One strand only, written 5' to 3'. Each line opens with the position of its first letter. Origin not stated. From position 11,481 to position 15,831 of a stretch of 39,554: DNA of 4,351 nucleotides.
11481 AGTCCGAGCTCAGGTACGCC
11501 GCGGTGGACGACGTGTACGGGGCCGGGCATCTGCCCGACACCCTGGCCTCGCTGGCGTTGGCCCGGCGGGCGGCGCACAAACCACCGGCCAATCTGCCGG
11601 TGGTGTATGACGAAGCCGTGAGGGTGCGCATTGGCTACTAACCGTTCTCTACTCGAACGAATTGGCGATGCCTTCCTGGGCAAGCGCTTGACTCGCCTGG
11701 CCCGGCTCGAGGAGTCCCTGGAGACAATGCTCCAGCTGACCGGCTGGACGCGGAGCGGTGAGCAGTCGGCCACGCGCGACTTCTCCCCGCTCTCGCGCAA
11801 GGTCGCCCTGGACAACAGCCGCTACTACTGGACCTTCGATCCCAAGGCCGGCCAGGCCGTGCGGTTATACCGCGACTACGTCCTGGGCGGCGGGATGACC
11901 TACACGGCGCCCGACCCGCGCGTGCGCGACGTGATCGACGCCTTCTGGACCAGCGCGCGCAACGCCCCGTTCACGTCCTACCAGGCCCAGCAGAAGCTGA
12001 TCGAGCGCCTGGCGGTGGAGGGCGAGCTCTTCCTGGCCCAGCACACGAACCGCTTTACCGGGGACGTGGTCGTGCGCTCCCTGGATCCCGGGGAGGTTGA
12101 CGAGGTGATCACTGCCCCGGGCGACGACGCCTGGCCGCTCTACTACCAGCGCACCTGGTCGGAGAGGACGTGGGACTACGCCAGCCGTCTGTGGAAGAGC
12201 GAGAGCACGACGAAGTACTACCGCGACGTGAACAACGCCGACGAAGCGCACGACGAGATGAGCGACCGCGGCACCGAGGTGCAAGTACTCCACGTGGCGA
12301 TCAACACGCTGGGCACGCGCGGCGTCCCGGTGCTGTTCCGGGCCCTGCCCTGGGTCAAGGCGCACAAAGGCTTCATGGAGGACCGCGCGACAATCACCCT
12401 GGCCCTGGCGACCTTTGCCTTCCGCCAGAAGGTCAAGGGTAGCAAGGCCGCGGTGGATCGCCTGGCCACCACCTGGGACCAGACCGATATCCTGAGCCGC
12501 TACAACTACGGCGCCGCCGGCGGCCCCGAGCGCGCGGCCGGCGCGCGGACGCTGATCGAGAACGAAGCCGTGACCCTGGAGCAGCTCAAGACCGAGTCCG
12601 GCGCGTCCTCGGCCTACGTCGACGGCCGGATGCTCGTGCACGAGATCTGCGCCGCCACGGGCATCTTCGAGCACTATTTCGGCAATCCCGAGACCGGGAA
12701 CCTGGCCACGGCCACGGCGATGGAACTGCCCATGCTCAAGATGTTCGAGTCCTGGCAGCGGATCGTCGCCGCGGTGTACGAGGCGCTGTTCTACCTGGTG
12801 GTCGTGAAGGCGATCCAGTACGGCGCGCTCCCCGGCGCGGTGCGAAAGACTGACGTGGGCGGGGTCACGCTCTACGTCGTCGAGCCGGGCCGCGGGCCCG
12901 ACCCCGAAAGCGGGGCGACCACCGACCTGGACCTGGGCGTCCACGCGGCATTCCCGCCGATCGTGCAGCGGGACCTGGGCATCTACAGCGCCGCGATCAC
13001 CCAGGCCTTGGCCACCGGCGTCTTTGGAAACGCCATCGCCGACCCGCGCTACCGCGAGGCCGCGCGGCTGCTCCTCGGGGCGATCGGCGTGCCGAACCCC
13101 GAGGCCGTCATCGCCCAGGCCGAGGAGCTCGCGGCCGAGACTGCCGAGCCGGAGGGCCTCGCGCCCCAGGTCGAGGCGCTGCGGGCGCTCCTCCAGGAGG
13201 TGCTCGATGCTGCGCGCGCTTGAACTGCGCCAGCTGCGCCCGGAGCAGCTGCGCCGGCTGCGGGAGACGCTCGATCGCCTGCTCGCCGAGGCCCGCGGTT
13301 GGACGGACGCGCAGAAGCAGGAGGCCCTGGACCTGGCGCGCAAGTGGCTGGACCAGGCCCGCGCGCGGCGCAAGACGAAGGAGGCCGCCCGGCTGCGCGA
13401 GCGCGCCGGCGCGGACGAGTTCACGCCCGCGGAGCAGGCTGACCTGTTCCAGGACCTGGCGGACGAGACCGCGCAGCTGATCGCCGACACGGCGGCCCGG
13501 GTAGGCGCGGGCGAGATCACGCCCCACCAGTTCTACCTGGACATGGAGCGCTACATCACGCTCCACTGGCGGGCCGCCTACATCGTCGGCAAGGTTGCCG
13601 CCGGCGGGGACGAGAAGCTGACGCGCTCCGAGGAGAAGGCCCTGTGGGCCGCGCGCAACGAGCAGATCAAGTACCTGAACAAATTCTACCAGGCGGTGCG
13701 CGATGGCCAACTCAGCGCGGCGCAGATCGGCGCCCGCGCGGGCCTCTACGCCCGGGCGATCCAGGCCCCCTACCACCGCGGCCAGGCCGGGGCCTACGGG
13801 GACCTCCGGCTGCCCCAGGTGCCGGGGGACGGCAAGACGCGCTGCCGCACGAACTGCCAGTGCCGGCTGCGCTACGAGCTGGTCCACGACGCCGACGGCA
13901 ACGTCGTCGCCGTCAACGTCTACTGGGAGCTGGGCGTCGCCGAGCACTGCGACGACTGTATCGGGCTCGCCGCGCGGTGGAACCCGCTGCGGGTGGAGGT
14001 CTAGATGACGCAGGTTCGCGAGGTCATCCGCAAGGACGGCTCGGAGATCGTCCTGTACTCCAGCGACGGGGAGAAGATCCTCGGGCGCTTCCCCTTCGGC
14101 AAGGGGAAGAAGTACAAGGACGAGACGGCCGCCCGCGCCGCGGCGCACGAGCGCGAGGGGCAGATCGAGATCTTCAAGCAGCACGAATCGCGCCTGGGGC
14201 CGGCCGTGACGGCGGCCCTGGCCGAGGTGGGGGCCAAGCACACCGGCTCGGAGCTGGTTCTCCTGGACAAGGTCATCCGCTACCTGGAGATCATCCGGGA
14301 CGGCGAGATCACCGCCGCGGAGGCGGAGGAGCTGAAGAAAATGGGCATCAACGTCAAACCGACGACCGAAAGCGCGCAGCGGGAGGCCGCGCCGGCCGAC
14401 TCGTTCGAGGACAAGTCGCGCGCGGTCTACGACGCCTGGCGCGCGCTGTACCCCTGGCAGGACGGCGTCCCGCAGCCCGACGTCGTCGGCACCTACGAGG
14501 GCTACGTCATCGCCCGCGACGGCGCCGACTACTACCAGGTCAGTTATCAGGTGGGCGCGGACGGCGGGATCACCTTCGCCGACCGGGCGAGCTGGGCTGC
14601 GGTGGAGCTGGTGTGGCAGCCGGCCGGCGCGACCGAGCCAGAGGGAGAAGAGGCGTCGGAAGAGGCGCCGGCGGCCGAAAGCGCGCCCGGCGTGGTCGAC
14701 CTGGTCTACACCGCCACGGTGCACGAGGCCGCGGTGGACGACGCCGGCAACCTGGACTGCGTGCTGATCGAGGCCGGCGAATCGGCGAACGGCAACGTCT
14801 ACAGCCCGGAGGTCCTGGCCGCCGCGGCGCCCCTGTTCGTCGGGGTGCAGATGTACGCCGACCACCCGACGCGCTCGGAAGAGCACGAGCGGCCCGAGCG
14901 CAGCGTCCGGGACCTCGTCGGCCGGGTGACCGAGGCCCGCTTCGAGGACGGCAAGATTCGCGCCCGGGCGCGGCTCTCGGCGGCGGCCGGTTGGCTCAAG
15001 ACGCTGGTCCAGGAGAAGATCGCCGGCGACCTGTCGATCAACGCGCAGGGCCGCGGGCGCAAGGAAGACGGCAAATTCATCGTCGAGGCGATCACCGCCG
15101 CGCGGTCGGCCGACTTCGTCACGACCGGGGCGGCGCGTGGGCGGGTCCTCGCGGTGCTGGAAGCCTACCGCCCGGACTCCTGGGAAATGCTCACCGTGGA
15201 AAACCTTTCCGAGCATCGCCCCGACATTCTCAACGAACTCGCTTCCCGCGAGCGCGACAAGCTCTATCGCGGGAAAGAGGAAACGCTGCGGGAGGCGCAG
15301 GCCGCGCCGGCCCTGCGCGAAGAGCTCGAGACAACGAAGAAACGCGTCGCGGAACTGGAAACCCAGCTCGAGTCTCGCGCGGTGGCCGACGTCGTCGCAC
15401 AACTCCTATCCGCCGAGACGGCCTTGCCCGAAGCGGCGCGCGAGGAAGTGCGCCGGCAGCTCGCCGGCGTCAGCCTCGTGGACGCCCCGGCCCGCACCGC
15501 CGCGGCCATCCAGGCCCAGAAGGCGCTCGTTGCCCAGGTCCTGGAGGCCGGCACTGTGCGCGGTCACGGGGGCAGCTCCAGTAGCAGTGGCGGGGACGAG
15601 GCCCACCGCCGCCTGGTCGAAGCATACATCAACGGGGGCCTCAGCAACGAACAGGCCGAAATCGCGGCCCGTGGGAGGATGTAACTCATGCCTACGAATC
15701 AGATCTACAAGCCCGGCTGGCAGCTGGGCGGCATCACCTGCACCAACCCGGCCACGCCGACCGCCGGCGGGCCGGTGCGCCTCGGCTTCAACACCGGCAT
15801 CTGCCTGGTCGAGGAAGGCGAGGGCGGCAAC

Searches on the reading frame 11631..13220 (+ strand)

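Call 12: search_protein_families(library=phrogs, proteins=[window:11631-13220:+], max_evalue=0.001)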
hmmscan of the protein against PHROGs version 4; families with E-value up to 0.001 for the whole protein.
window:11631-13220:+ (530 aa): 1 family
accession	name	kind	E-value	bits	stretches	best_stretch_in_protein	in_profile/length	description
phrog_10963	-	head and packaging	2.1e-42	146.4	1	20-467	29-431/503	portal protein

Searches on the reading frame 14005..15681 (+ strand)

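Call 12: search_protein_families(library=phrogs, proteins=[window:14005-15681:+], max_evalue=0.001)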
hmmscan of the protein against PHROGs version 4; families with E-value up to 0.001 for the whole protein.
window:14005-15681:+ (559 aa): 1 family
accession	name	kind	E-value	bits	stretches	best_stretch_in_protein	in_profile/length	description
phrog_29592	-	unknown function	3.6e-11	43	1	174-543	136-530/893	-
